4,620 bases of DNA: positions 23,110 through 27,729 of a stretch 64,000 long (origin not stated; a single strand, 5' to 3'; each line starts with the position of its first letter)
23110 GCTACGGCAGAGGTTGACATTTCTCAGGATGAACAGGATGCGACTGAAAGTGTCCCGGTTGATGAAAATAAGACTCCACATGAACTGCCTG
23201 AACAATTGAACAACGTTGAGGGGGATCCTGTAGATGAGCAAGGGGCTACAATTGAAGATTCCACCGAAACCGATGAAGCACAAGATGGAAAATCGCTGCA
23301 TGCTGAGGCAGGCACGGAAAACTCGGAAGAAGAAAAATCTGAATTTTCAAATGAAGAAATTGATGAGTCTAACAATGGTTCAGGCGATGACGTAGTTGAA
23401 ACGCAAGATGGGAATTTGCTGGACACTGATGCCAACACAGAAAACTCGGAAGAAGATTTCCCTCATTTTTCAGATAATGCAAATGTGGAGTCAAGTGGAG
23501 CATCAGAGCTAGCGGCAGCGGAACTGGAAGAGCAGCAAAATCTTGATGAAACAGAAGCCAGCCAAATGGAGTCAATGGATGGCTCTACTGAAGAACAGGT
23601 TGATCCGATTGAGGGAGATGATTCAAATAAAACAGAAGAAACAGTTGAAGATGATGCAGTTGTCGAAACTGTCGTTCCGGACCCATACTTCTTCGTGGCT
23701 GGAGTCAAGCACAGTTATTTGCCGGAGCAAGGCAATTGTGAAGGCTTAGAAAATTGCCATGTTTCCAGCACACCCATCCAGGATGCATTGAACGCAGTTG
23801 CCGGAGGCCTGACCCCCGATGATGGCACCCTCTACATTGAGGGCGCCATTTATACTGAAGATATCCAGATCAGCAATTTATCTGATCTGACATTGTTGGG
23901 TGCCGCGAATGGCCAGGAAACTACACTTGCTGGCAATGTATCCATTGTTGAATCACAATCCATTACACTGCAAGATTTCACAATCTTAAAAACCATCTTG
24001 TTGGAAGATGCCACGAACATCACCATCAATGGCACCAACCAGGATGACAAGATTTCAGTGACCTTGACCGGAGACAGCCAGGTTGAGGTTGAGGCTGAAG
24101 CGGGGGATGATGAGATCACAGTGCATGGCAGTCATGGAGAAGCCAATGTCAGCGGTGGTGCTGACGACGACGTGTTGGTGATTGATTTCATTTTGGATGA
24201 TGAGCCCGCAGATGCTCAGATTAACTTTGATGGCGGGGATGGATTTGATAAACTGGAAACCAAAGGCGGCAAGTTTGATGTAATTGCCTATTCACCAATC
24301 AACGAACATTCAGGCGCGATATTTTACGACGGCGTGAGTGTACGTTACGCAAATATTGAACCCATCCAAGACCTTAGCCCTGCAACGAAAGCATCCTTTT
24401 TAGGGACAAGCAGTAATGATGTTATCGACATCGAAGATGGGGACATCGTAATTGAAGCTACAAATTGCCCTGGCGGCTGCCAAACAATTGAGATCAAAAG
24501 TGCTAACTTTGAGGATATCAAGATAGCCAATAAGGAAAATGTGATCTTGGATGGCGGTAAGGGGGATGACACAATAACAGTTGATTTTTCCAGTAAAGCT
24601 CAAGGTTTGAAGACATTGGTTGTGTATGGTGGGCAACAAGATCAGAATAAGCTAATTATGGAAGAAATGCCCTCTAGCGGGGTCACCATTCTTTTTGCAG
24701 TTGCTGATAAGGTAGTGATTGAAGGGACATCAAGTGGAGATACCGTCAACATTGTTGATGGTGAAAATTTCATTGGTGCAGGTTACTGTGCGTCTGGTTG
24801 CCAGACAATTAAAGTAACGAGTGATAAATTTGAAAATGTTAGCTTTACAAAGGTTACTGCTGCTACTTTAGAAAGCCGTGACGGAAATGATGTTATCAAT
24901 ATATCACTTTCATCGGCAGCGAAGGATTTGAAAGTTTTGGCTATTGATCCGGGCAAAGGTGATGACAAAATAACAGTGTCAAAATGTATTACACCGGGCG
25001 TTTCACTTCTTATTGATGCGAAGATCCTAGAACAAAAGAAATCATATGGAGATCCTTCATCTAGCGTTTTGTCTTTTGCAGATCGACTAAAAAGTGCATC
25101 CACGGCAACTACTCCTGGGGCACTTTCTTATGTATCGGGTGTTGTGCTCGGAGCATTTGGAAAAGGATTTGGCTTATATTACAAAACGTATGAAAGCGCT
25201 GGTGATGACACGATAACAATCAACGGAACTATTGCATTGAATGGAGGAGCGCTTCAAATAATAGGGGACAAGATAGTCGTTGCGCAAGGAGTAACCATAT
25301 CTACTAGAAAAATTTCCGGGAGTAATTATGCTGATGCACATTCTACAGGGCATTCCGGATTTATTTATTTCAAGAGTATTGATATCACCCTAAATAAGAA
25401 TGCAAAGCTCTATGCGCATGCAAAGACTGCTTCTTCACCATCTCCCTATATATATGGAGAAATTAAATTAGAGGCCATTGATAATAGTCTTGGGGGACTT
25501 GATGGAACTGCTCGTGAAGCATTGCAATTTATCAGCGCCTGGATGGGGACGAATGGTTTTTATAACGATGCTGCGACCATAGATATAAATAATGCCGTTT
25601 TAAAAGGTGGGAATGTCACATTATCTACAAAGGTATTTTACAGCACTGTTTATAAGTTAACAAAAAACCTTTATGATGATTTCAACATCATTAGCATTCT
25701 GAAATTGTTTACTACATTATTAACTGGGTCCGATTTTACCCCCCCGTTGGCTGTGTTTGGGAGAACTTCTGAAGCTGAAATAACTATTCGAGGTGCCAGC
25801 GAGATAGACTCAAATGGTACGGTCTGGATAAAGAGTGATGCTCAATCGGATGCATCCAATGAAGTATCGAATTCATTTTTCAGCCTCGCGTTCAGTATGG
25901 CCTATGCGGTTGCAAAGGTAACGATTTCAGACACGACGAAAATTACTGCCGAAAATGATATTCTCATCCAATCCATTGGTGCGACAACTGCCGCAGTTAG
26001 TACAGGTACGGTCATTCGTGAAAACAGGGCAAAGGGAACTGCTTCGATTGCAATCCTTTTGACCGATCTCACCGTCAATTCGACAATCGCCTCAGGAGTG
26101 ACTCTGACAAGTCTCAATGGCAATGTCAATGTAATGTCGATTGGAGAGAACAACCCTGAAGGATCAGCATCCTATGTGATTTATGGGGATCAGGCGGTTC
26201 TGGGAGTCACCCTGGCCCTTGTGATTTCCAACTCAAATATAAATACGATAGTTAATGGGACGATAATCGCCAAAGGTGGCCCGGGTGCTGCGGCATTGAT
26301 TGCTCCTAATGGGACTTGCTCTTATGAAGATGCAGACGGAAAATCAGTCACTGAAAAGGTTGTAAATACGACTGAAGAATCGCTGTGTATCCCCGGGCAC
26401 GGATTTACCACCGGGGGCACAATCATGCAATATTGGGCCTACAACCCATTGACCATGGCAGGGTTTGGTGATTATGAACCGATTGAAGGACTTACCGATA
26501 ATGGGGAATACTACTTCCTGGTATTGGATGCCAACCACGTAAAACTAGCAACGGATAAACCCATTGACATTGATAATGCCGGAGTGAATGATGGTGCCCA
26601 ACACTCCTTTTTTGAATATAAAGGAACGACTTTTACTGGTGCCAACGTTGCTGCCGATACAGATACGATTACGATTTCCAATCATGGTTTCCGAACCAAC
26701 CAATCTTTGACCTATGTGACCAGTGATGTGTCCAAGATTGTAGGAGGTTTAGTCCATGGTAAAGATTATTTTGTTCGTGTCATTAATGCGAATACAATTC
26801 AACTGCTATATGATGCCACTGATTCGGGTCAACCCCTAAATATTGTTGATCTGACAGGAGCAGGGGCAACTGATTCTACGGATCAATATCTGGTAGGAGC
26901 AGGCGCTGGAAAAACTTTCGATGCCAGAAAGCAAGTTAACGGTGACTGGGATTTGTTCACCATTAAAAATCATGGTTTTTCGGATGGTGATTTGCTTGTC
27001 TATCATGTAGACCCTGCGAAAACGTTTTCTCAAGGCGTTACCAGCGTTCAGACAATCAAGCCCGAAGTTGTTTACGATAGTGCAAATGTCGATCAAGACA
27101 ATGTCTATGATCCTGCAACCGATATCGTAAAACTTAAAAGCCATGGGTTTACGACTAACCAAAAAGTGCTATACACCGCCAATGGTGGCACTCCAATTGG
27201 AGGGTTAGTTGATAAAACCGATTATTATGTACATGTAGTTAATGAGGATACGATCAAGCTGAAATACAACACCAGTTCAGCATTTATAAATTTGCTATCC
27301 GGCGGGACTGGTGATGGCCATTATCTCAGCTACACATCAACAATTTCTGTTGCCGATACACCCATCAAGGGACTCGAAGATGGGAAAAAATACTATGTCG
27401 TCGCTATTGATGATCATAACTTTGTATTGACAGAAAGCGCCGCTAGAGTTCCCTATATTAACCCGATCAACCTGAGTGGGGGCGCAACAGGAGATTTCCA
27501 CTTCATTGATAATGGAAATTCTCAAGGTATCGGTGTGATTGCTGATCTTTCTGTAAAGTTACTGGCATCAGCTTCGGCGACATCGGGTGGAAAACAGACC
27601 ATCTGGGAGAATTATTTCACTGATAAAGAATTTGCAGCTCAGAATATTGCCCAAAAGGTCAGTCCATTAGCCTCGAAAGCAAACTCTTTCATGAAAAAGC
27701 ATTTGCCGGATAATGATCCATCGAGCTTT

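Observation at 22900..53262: Single 30.4-kb ORF encoding a 10,120-residue secreted mosaic protein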

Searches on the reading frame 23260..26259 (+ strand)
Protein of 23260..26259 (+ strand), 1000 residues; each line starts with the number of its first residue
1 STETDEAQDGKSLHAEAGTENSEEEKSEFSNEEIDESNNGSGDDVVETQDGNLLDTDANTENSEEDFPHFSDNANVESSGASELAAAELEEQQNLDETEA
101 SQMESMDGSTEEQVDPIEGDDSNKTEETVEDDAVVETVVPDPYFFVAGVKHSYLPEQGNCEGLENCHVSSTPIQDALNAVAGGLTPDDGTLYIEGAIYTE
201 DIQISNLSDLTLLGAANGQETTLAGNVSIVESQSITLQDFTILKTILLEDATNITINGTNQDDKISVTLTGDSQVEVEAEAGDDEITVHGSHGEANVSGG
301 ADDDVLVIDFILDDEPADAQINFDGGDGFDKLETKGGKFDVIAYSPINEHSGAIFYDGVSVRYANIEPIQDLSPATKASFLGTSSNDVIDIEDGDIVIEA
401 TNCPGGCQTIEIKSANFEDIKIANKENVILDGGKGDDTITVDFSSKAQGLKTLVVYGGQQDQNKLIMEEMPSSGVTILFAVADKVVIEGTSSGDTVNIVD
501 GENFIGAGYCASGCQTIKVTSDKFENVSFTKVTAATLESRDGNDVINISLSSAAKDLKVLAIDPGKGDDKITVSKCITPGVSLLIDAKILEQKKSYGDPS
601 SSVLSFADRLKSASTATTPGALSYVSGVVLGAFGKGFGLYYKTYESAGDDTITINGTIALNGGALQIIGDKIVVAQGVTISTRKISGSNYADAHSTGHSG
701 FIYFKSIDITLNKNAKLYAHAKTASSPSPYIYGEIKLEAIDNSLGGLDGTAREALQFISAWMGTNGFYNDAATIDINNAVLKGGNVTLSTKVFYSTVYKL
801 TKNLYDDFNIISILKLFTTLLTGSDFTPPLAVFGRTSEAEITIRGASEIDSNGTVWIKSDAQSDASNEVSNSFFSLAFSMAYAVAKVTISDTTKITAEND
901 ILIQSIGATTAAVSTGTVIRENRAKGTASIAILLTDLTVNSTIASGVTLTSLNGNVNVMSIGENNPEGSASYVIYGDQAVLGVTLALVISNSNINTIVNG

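Call 6: search_protein_families(library=pfam, proteins=[window:23260-26259:+], max_evalue=0.01)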
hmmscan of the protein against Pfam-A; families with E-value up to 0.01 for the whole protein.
window:23260-26259:+ (1000 aa): 0 families

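Call 75: search_protein_families(library=ncbifam, proteins=[window:23260-26259:+], max_evalue=0.01)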
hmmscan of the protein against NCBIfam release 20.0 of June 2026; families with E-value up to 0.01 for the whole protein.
window:23260-26259:+ (1000 aa): 0 families

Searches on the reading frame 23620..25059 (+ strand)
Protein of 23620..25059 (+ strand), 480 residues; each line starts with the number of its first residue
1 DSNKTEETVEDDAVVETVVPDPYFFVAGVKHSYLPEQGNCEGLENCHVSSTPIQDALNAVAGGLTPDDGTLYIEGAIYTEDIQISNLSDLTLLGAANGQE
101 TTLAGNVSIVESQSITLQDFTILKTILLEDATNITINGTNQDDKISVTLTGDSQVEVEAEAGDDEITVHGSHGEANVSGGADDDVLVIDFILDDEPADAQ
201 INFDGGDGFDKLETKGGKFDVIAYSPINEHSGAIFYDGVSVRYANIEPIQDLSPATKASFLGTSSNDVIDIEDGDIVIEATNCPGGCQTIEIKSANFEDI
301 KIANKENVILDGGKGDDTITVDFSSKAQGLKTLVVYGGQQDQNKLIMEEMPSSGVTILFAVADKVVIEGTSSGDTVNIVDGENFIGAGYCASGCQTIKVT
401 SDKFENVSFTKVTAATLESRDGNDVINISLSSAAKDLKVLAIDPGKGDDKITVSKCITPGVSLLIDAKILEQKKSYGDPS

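Call 93: search_protein_families(library=pfam, proteins=[window:23620-25059:+], max_evalue=10)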
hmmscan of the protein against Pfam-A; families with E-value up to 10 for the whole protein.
window:23620-25059:+ (480 aa): 4 families
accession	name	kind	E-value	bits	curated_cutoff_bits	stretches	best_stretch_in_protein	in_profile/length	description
PF02679.21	ComA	-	0.012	15.5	25.2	1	286-383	95-180/243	(2R)-phospho-3-sulfolactate synthase (ComA)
PF07190.16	CrmD_SECRET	-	0.053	13.9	20.5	1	225-297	25-85/172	Tumour necrosis factor receptor, SECRET domain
PF10988.14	DUF2807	-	0.078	13.2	24.2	1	122-182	66-125/181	Putative auto-transporter adhesin, head GIN domain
PF18140.6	PCC_BT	-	0.081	13.5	23.5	1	143-228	32-116/126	Propionyl-coenzyme A carboxylase BT domain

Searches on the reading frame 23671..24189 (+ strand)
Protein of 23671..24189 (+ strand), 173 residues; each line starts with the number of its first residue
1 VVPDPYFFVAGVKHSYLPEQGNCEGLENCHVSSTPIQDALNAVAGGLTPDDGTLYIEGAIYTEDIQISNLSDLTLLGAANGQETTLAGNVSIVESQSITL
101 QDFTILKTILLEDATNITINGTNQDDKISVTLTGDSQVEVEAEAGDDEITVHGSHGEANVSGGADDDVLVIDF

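Call 27: find_related_loci(query=A1, collection=genome_contigs, flank=10000)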
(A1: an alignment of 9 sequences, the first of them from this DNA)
Query A1 (173 aa) in genome_contigs; peptide patterns used: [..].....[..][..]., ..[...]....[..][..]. (x = any residue, [..] = any of these).
166 stretches matched a pattern; 34 encode a relative of the query (tblastn E <= 1e-3); 32 distinct loci.
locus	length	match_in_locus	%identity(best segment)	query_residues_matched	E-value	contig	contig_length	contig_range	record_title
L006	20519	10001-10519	68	1-173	3e-77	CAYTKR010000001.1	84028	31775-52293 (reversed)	MAG TPA_asm: uncultured Anaerolineales bacterium isolate SRP167671_co2_274 genome assembly, contig: NODE_325_length_8402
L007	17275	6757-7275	69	1-173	5e-77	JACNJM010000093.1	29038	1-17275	MAG: Anaerolineae bacterium isolate NIOZ-UU35 NIOZ-UU_NODE_1802_length_29038_cov_12.7239, whole genome shotgun sequence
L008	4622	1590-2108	67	1-173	4e-75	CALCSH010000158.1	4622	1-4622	MAG TPA_asm: uncultured Anaerolineae bacterium isolate ERR2206789_bin.32_CONCOCT_v1.1_MAG genome assembly, contig: ERZ89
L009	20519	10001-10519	64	1-173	1e-72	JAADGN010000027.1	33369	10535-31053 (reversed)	MAG: Chloroflexota bacterium isolate M_MetaBat.120 contig-127_5009, whole genome shotgun sequence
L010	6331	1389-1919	57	1-172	3e-60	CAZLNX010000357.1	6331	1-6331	MAG TPA_asm: uncultured Anaerolineales bacterium isolate SRP077602_co5_33 genome assembly, contig: NODE_46875_length_633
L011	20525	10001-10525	57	1-173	1e-59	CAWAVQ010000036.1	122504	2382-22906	MAG: uncultured Chloroflexia bacterium isolate MFD05684.bin.2.178 genome assembly, contig: contig_51436, whole genome sh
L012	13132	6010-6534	54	2-173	2e-57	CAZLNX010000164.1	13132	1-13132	MAG TPA_asm: uncultured Anaerolineales bacterium isolate SRP077602_co5_33 genome assembly, contig: NODE_21313_length_131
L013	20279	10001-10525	54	2-173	3e-55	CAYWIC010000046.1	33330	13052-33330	MAG TPA_asm: uncultured Anaerolineales bacterium isolate binchicken_co65_55 genome assembly, contig: NODE_5270_length_33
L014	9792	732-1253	55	1-171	6e-55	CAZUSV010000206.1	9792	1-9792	MAG TPA_asm: uncultured Anaerolineales bacterium isolate SRP077602_co5_397 genome assembly, contig: NODE_29328_length_97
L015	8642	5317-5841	54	2-173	3e-53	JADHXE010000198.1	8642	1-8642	MAG: Anaerolineales bacterium isolate BS750m-G45 BS-750m-C16107, whole genome shotgun sequence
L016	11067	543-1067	53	2-173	7e-53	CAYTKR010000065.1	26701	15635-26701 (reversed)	MAG TPA_asm: uncultured Anaerolineales bacterium isolate SRP167671_co2_274 genome assembly, contig: NODE_2412_length_267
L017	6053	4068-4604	53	2-171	1e-52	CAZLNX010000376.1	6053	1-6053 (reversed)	MAG TPA_asm: uncultured Anaerolineales bacterium isolate SRP077602_co5_33 genome assembly, contig: NODE_49294_length_605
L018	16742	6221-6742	53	1-171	3e-52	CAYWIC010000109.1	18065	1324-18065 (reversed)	MAG TPA_asm: uncultured Anaerolineales bacterium isolate binchicken_co65_55 genome assembly, contig: NODE_12700_length_1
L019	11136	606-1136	52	1-171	2e-50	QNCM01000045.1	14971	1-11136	MAG: Candidatus Makaraimicrobium thalassicum isolate B134_G9 B134_Guay9_scaffold_03447, whole genome shotgun sequence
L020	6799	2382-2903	51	1-171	2e-50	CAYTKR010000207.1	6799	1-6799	MAG TPA_asm: uncultured Anaerolineales bacterium isolate SRP167671_co2_274 genome assembly, contig: NODE_13280_length_67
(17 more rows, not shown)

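Call 94: search_solved_structures(query=A1, max_evalue=1)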
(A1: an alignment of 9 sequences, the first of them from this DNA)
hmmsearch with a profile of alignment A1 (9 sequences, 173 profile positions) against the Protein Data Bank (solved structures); distinct sequences matched with E-value up to 1: 4.
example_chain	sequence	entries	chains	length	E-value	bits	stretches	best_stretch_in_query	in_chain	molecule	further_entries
5c1c_A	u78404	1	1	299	0.0029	20.7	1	34-95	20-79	Pectinesterase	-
5c1e_A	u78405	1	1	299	0.005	19.9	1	34-95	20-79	Pectinesterase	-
1xg2_A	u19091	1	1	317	0.21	14.6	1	52-122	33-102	Pectinesterase 1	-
3due_A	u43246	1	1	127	0.73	12.8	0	7-69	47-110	Putative periplasmic protein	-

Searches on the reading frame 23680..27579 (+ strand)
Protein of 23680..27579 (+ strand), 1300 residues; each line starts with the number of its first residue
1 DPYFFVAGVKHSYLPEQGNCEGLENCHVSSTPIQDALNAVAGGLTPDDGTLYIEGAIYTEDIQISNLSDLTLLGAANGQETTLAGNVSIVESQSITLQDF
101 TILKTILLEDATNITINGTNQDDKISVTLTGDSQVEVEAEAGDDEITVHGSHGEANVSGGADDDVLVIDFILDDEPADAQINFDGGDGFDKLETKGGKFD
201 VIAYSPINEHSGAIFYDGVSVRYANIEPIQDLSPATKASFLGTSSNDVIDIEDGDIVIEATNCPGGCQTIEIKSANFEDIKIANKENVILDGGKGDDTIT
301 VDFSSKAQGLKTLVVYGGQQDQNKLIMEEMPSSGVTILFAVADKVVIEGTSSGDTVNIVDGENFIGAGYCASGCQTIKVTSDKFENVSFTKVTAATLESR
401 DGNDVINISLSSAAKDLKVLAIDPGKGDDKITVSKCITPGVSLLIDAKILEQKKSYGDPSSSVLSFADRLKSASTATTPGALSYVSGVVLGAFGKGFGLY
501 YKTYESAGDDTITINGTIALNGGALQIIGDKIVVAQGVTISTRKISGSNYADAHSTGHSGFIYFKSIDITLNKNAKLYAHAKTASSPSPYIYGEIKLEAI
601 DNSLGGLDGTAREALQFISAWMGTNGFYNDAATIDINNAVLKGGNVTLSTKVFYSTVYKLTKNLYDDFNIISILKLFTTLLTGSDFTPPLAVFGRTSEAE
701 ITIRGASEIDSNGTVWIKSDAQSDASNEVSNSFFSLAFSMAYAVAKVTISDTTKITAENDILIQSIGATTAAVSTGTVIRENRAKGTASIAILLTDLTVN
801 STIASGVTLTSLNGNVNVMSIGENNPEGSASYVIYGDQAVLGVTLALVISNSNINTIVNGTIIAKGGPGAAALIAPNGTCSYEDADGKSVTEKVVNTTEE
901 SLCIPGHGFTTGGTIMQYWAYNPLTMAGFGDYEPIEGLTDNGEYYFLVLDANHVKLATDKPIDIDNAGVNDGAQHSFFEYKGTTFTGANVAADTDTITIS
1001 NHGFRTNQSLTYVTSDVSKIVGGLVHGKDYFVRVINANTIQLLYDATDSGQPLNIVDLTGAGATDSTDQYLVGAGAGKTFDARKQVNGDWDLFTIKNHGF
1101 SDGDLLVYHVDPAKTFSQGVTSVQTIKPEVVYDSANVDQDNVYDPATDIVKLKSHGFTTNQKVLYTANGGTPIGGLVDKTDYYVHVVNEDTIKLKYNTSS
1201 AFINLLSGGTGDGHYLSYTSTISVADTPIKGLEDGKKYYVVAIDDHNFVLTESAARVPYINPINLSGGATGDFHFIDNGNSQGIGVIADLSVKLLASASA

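Call 18: find_homologous_proteins(query=window:23680-27579:+, max_evalue=0.00001)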
Query window:23680-27579:+ (1300 aa): 9 proteins with E <= 0.00001 among 8000 candidates.
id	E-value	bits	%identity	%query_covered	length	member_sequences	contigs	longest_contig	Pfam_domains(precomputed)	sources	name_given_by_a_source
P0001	7.0e-105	370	57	25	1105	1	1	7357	-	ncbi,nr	ncbi:MAG: hypothetical protein H8D34_05670, partial [Chloroflexi bacterium]|nr:hypothetical protein 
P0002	2.0e-51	193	41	24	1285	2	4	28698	-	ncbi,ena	-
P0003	9.1e-46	174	55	13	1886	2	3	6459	-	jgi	-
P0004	3.6e-45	172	51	16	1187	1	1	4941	-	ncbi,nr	ncbi:MAG: hypothetical protein H8D34_26380, partial [Chloroflexi bacterium]|nr:hypothetical protein 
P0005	9.5e-44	167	32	23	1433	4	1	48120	PF01095.26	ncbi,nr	ncbi:MAG: hypothetical protein H8D34_17530, partial [Chloroflexi bacterium]|nr:hypothetical protein 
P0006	6.7e-42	161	43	14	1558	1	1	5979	PF01095.26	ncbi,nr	ncbi:MAG: hypothetical protein H8D34_02325, partial [Chloroflexi bacterium]|nr:hypothetical protein 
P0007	2.2e-39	153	57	11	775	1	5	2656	-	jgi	-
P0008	1.9e-33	133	27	74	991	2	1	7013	-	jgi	-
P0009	1.8e-24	104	43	13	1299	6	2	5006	-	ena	-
